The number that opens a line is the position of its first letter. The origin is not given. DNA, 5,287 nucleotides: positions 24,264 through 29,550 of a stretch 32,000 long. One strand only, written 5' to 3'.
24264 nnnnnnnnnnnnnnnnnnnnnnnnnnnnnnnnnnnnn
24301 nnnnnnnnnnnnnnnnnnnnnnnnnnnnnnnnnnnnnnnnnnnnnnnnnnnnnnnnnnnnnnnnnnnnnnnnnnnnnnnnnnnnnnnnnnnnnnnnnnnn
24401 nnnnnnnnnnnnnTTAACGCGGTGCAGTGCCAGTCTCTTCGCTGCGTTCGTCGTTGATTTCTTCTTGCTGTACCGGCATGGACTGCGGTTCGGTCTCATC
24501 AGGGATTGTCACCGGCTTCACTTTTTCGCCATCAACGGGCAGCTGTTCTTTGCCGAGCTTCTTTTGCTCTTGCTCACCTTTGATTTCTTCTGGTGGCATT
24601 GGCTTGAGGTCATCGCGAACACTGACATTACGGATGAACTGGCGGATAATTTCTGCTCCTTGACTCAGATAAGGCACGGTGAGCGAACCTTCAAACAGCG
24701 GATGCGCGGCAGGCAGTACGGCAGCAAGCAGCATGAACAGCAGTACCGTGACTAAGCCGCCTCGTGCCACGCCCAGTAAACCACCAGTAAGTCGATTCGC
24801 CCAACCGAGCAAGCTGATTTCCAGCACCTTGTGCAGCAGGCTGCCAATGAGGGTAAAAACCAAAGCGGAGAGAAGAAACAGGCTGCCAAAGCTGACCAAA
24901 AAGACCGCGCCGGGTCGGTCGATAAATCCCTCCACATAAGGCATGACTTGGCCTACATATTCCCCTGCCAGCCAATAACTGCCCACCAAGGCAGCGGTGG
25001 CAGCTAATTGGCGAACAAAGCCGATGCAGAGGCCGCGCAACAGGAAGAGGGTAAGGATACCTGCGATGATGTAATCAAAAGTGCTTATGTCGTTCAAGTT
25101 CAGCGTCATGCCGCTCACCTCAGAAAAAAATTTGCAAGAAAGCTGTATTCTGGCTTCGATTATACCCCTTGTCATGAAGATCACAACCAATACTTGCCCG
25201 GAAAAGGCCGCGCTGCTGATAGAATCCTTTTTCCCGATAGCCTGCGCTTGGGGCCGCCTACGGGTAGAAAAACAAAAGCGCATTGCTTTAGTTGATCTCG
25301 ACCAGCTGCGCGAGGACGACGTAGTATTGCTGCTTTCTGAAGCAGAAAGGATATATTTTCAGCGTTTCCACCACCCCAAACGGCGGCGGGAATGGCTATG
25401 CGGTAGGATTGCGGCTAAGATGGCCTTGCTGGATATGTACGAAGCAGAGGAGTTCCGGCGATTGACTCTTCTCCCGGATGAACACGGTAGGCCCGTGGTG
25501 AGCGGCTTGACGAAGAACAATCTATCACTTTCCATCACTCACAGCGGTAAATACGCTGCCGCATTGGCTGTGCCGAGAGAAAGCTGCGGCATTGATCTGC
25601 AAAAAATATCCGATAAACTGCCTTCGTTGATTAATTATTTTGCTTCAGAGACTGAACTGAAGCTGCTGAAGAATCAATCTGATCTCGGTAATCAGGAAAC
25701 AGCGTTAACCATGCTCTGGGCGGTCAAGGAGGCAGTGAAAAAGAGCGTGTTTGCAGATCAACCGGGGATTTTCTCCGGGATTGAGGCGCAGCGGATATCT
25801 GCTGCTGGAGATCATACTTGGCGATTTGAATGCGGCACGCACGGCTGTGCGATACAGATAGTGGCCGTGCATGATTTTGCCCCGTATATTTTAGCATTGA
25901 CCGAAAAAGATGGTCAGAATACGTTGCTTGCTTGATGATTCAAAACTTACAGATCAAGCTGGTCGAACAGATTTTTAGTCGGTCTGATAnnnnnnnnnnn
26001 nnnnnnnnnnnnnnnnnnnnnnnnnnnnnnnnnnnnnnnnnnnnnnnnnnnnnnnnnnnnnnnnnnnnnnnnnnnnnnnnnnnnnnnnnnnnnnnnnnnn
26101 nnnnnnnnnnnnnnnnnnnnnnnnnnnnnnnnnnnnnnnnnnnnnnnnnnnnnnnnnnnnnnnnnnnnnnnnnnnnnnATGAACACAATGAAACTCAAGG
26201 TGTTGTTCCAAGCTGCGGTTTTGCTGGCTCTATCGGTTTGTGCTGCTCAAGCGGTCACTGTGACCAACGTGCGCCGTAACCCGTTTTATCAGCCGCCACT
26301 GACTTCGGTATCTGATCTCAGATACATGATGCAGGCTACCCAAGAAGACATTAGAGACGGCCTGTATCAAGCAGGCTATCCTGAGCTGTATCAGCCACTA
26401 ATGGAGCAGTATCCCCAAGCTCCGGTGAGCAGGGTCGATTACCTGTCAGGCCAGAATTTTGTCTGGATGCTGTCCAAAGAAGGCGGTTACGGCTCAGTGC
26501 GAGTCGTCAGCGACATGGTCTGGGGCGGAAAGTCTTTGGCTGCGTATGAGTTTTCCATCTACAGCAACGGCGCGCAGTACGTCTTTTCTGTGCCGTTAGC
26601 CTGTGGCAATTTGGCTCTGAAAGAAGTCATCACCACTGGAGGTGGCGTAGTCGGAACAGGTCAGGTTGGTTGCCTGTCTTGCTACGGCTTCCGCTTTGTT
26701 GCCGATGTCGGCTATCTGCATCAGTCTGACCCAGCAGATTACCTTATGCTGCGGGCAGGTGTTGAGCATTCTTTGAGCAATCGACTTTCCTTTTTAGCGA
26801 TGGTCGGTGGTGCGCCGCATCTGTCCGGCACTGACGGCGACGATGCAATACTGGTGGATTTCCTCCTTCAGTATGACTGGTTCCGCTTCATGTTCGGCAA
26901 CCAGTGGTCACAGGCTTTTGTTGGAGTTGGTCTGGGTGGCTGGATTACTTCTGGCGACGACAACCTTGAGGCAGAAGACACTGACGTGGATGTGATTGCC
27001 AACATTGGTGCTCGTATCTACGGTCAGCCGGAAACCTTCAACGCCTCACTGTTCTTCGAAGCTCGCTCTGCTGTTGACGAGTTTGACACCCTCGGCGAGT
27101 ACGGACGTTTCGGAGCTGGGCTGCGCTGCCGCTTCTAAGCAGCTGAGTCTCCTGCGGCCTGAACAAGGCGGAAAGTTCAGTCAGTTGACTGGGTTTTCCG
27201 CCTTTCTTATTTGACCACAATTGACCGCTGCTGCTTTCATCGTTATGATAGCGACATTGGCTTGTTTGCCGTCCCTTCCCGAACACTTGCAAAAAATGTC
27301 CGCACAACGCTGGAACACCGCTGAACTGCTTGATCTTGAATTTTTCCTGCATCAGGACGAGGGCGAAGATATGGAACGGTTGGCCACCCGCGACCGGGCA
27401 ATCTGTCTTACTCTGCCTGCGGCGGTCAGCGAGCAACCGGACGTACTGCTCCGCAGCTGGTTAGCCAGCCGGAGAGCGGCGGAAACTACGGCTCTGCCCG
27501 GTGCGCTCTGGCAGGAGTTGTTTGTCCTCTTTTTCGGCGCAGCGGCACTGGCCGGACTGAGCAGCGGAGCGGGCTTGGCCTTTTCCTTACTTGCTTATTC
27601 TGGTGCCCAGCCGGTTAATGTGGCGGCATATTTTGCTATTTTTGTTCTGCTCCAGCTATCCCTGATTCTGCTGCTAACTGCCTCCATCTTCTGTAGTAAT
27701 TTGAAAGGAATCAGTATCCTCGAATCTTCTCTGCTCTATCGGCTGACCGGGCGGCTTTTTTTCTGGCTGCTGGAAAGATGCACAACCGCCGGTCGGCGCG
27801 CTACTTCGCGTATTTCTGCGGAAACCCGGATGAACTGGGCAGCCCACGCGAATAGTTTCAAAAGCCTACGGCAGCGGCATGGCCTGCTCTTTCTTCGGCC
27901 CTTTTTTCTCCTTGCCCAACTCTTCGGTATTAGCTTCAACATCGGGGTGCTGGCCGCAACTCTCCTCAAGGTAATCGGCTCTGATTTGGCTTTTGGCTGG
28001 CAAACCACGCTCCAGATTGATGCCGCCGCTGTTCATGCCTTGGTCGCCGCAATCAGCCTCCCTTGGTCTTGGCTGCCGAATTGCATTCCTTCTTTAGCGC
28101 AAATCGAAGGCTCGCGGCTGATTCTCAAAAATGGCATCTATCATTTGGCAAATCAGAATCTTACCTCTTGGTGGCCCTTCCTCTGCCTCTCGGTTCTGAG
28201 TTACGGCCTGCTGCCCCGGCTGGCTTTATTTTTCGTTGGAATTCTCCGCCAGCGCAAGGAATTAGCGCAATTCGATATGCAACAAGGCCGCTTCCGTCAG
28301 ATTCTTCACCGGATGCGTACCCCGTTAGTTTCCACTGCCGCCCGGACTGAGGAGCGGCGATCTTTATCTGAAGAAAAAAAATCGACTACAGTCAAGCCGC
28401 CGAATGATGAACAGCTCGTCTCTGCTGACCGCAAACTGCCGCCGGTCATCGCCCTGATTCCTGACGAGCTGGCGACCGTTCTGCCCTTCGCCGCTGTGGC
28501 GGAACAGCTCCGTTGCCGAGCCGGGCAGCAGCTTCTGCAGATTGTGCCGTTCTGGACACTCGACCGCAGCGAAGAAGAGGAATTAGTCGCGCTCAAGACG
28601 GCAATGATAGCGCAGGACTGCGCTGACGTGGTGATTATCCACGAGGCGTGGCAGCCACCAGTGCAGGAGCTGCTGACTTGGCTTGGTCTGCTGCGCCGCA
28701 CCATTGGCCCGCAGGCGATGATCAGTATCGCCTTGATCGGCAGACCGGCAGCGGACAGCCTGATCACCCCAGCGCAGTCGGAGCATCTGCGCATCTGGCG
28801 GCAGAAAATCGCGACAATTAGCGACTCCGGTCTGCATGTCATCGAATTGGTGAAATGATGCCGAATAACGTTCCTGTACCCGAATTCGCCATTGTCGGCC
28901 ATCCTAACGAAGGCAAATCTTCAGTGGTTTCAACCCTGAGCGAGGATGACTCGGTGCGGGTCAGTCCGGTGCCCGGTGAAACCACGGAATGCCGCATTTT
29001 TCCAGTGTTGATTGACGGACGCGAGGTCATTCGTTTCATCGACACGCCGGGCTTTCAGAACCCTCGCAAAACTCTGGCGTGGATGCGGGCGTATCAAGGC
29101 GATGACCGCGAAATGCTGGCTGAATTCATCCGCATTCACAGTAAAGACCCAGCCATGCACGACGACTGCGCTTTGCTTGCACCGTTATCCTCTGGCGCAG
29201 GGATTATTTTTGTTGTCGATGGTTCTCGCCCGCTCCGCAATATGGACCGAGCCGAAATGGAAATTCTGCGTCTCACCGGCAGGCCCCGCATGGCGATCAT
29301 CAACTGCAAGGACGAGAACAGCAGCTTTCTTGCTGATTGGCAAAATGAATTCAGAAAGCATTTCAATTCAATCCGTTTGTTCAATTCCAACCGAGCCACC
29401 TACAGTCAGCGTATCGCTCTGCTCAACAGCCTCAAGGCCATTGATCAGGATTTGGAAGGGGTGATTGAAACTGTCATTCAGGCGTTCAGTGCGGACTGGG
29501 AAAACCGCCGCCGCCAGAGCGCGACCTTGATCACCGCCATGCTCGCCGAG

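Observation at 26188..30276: Uncharacterised two-gene membrane-GTPase module (DUF2868-like polytopic protein plus P-loop GTPase with glycine-zipper hairpin) next to an unclassified outer-membrane protein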

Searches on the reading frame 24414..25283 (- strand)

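Call 58: search_protein_families(library=pfam, proteins=[window:24414-25283:-], max_evalue=0.0001)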
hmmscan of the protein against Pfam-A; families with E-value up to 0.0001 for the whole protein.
window:24414-25283:- (289 aa): 1 family
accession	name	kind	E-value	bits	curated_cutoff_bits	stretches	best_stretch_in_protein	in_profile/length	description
PF02674.22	Colicin_V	-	6.6e-27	94.7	29.3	1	69-209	1-142/144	Colicin V production protein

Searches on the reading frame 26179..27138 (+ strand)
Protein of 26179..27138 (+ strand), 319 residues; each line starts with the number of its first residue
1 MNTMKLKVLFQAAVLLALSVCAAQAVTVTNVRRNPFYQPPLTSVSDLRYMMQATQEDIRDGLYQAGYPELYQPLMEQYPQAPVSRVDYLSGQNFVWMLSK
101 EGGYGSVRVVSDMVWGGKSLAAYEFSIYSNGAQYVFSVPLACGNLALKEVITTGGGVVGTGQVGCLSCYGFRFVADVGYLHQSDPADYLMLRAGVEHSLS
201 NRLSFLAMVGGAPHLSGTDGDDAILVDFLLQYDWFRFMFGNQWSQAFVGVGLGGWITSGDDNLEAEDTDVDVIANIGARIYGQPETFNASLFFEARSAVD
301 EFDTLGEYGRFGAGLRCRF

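Call 3: search_protein_families(library=pfam, proteins=[window:26179-27138:+], max_evalue=0.01)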
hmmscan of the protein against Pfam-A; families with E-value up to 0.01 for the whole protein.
window:26179-27138:+ (319 aa): 0 families

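Call 4: search_protein_families(library=ncbifam, proteins=[window:26179-27138:+], max_evalue=0.01)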
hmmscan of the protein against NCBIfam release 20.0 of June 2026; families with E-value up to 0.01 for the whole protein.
window:26179-27138:+ (319 aa): 0 families

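Call 11: search_solved_structures(query=window:26179-27138:+, max_evalue=10)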
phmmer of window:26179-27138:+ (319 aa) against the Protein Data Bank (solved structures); distinct sequences matched with E-value up to 10: 4.
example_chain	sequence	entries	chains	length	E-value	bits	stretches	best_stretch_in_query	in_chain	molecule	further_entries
7t4s_H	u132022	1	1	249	0.4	13.4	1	132-179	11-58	Fab 8I21 heavy chain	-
5vob_H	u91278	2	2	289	0.6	12.8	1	131-179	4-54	Fab 8I21 heavy chain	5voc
6dv2_A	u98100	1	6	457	0.81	12.4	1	137-207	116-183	Trifunctional enzyme subunit beta, mitochondrial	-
5zqz_B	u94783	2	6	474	0.85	12.3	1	137-207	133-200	Trifunctional enzyme subunit beta, mitochondrial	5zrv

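Call 37: search_protein_families(library=padloc, proteins=[window:26179-27138:+], max_evalue=0.1)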
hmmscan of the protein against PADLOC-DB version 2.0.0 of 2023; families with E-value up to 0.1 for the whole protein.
window:26179-27138:+ (319 aa): 0 families

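Call 55: find_homologous_proteins(query=window:26179-27135:+, max_evalue=0.001)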
Query window:26179-27135:+ (319 aa): 101 proteins with E <= 0.001 among 2331 candidates.
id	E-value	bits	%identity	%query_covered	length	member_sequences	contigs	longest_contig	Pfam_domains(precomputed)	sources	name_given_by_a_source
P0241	2.4e-212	722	99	100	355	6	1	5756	-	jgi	jgi:hypothetical protein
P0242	1.3e-183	628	87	94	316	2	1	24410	-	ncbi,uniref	ncbi:hypothetical protein [Candidatus Electronema sp. PJ]|uniref:hypothetical protein n=1 Tax=Candid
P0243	5.1e-178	609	84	99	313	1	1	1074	-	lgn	-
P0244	2.8e-177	607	85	99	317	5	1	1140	-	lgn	-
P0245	3.7e-177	607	83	99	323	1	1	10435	-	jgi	-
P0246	5.6e-177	606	83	99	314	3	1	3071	-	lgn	-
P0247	1.1e-176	605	83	99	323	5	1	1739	-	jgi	jgi:hypothetical protein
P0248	4.9e-175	600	83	99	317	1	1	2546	-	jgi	jgi:hypothetical protein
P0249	7.9e-175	599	84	93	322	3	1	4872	-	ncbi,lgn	-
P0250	4.8e-173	593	82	99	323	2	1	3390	-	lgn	-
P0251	5.2e-172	590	82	99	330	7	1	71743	-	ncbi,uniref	ncbi:hypothetical protein [Candidatus Electronema sp. JC]|uniref:hypothetical protein n=1 Tax=Candid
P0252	1.1e-171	589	80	94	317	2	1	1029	-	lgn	-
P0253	7.7e-171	586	78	99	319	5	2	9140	-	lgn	-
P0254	1.2e-170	585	81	99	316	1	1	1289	-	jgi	-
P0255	1.2e-167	575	82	94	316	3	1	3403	-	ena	-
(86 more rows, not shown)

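Call 61: search_solved_structures(query=A3, max_evalue=10)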
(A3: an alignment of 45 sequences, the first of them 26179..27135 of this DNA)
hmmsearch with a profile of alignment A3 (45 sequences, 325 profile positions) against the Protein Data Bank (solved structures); distinct sequences matched with E-value up to 10: 1.
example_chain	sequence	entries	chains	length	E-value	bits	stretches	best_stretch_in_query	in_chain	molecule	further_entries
6fwv_A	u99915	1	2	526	0.54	12.8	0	79-132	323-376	Collagen Adhesion protein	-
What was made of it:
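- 26179..27138 (+): Neighbouring OMP-like gene (signal peptide, C-terminal Phe). It is NOT part of the module; it is listed because the finding's coordinates include it. No Pfam, NCBIfam or PDB match (calls 3, 4, 11, 61).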

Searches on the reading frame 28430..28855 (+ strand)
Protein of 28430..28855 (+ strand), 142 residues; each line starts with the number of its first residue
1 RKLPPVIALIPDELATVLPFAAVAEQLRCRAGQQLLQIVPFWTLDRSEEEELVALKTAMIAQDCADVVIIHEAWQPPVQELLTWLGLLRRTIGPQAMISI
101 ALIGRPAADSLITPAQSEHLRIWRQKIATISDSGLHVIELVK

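Call 42: search_protein_families(library=pfam, proteins=[window:28430-28855:+], max_evalue=10)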
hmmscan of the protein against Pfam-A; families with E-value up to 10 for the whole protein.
window:28430-28855:+ (142 aa): 1 family
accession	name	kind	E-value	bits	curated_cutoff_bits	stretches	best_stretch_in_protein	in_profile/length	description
PF11067.13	DUF2868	-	1.1e-09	38.7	26.8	1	48-131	236-314/315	Protein of unknown function (DUF2868)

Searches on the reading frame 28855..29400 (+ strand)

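Call 51: search_protein_families(library=padloc, proteins=[window:28855-29400:+], max_evalue=1)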
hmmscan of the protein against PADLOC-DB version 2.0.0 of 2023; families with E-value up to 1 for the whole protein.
window:28855-29400:+ (182 aa): 1 family
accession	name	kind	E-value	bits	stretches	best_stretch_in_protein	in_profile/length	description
PDLC03839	LeoA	-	3.1e-05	21.3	1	10-69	59-115/559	-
